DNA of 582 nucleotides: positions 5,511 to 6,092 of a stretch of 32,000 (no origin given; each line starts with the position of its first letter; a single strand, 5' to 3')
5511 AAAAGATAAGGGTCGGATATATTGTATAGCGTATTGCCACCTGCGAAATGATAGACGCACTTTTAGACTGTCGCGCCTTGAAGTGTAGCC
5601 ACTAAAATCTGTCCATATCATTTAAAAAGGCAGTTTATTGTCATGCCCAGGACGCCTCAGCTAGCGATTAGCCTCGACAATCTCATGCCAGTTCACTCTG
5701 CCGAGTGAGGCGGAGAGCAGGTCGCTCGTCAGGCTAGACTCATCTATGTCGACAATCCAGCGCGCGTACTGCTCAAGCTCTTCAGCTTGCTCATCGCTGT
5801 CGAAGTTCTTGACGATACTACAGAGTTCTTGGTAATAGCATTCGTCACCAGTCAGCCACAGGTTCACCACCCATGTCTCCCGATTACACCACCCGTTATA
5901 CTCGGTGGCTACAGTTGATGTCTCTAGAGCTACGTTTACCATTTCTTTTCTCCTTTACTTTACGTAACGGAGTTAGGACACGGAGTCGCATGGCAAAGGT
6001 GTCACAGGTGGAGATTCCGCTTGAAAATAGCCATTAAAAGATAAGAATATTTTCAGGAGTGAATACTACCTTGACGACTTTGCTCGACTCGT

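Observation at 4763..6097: Two paralogous long-hairpin modules with promoter boxes: candidate single-stranded-DNA (Frpo-like) promoters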

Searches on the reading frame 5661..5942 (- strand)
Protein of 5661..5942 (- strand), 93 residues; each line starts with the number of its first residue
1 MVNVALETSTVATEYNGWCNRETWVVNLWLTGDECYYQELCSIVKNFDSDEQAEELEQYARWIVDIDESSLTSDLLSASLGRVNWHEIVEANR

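Call 8: search_protein_families(library=pfam, proteins=[window:5661-5942:-], max_evalue=0.01)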
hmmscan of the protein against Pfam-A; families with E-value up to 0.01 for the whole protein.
window:5661-5942:- (93 aa): 1 family
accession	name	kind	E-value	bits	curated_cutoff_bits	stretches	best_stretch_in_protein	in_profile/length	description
PF23907.1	DUF7249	-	1.1e-09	39.6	27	1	13-87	3-71/93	Family of unknown function (DUF7249)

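Call 71: search_protein_families(library=ncbifam, proteins=[window:5661-5942:-], max_evalue=0.01)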
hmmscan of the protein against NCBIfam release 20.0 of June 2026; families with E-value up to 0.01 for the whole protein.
window:5661-5942:- (93 aa): 0 families

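Call 72: search_protein_families(library=phrogs, proteins=[window:5661-5942:-], max_evalue=0.001)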
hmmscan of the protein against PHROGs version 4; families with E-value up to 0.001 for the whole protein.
window:5661-5942:- (93 aa): 1 family
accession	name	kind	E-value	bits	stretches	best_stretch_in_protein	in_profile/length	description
phrog_871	-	unknown function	4.5e-10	41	1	5-48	4-47/140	-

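Call 79: search_solved_structures(query=window:5661-5942:-, max_evalue=1)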
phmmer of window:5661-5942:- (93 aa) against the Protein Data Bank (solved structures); distinct sequences matched with E-value up to 1: 1.
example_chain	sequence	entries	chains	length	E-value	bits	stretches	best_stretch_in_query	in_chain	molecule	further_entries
5us5_A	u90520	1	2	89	0.42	14.2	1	4-60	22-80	UPF0297 protein EF_1202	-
